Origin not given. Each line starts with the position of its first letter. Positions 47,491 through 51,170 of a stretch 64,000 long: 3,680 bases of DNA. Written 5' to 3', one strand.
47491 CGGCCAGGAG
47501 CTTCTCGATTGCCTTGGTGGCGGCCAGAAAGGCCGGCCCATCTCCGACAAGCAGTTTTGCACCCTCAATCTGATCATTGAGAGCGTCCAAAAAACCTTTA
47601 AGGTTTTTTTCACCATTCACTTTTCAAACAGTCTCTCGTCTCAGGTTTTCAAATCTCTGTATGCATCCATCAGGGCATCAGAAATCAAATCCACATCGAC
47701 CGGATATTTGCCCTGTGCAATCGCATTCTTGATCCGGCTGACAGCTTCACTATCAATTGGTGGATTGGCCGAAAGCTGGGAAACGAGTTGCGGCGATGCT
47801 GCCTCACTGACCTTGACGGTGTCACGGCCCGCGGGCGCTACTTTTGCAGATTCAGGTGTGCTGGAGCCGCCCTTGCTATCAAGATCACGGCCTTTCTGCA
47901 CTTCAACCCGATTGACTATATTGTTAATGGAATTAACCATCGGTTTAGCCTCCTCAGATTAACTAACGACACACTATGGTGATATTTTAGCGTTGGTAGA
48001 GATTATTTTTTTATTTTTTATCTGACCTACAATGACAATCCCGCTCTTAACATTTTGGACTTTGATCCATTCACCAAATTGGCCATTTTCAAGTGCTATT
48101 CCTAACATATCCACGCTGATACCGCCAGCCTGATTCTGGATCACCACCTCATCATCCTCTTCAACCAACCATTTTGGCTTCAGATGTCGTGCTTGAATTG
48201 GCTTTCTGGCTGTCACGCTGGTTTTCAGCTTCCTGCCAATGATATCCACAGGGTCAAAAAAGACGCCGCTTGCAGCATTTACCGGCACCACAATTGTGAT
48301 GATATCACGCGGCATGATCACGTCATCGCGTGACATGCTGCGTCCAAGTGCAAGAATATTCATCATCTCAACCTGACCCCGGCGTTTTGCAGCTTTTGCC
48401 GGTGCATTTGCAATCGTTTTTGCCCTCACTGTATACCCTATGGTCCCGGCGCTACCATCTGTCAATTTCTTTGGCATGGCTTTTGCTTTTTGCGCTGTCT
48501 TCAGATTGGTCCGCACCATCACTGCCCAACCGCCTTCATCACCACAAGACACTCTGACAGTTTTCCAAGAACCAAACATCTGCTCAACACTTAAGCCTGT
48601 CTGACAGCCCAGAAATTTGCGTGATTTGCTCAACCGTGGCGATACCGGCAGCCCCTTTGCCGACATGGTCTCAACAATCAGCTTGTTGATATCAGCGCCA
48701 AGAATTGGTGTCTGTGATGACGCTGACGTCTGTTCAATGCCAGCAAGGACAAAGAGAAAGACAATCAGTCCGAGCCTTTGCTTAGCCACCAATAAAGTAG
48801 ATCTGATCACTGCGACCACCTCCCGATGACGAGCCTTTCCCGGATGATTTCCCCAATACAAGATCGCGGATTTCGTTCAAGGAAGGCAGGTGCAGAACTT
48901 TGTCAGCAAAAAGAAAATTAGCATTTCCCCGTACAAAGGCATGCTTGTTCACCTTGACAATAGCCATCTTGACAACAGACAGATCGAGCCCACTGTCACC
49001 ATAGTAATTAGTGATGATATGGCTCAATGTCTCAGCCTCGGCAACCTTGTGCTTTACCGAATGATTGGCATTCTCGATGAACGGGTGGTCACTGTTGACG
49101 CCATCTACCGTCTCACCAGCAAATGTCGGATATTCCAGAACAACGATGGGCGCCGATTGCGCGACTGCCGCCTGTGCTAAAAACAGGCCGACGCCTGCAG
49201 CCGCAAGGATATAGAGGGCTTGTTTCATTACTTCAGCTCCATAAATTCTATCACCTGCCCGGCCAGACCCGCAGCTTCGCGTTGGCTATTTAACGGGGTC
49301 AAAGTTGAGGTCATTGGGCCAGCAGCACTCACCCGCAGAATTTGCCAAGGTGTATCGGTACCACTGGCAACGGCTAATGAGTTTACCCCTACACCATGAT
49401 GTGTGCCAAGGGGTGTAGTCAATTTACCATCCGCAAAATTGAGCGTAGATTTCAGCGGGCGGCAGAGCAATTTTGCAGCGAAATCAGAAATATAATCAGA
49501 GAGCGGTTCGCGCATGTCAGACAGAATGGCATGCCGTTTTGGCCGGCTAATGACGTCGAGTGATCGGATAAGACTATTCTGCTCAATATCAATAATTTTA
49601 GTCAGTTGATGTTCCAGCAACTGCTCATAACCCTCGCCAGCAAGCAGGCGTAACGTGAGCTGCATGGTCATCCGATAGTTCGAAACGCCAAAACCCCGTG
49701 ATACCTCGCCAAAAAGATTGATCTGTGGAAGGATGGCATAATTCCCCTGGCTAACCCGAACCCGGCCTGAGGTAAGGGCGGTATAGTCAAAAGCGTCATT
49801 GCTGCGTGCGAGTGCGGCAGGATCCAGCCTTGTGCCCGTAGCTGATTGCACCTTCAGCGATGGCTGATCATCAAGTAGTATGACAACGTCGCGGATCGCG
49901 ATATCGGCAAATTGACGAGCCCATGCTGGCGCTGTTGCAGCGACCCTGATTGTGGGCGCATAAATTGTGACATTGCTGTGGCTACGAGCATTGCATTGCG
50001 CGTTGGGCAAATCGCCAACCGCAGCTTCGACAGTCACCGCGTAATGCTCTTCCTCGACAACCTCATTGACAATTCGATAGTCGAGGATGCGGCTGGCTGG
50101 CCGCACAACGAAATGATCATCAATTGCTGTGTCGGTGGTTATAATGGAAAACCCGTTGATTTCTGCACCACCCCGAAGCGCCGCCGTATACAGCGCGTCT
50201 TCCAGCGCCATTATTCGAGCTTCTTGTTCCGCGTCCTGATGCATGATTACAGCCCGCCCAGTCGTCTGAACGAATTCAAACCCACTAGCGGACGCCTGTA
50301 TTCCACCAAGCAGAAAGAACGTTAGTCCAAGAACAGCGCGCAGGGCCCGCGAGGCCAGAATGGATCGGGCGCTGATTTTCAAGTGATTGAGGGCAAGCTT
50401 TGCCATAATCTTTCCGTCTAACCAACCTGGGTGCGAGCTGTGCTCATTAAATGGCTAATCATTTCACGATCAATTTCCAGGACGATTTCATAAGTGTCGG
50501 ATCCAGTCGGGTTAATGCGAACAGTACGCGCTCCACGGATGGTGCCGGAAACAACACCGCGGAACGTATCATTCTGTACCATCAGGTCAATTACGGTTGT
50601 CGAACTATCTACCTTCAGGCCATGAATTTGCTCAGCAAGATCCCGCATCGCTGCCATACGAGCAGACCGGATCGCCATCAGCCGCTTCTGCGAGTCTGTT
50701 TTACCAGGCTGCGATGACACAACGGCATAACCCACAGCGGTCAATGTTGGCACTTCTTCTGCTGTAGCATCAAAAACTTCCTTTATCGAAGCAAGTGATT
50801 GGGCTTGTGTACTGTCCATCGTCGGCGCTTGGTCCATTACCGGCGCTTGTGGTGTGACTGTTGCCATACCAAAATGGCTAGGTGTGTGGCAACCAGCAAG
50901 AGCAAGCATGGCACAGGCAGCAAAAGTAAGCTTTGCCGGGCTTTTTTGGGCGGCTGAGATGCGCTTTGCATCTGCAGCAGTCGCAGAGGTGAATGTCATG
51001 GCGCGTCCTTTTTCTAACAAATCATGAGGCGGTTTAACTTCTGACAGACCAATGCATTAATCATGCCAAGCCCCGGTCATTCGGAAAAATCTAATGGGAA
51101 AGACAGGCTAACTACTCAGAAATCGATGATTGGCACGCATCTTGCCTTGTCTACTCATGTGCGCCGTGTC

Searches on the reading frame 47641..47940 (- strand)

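Call 23: search_protein_families(library=pfam, proteins=[window:47641-47940:-], max_evalue=0.001)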
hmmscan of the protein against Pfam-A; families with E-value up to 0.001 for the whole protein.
window:47641-47940:- (99 aa): 1 family
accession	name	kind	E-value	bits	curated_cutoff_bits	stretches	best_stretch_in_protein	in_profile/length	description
PF04316.19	FlgM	-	1.9e-10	41.2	25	1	40-92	1-55/55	Anti-sigma-28 factor, FlgM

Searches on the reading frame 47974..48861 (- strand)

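Call 23: search_protein_families(library=pfam, proteins=[window:47974-48861:-], max_evalue=0.001)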
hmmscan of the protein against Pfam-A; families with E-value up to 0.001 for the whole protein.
window:47974-48861:- (295 aa): 1 family
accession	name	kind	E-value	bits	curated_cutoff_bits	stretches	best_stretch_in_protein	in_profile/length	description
PF13144.11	ChapFlgA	-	1.4e-23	83.7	23.8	1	169-285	3-118/122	Chaperone for flagella basal body P-ring formation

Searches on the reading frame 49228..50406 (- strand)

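Call 23: search_protein_families(library=pfam, proteins=[window:49228-50406:-], max_evalue=0.001)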
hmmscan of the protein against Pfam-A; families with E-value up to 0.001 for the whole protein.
window:49228-50406:- (392 aa): 1 family
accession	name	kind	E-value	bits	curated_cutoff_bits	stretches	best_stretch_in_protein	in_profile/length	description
PF16548.10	FlgT_N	-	3e-10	40.9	28.8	1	45-128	2-83/87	Flagellar assembly protein T, N-terminal domain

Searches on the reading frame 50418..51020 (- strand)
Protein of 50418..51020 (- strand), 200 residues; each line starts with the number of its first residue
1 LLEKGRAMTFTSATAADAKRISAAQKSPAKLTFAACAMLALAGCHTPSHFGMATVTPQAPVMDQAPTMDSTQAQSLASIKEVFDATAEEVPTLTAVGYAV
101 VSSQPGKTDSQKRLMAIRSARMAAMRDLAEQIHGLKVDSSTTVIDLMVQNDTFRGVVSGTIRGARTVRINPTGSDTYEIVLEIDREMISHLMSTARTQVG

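Call 23: search_protein_families(library=pfam, proteins=[window:50418-51020:-], max_evalue=0.001)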
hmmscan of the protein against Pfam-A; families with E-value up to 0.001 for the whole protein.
window:50418-51020:- (200 aa): 1 family
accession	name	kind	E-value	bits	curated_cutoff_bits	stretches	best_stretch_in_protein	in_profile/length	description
PF02169.21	LPP20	-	2.3e-08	34.8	25.9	1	107-184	8-97/97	LPP20 lipoprotein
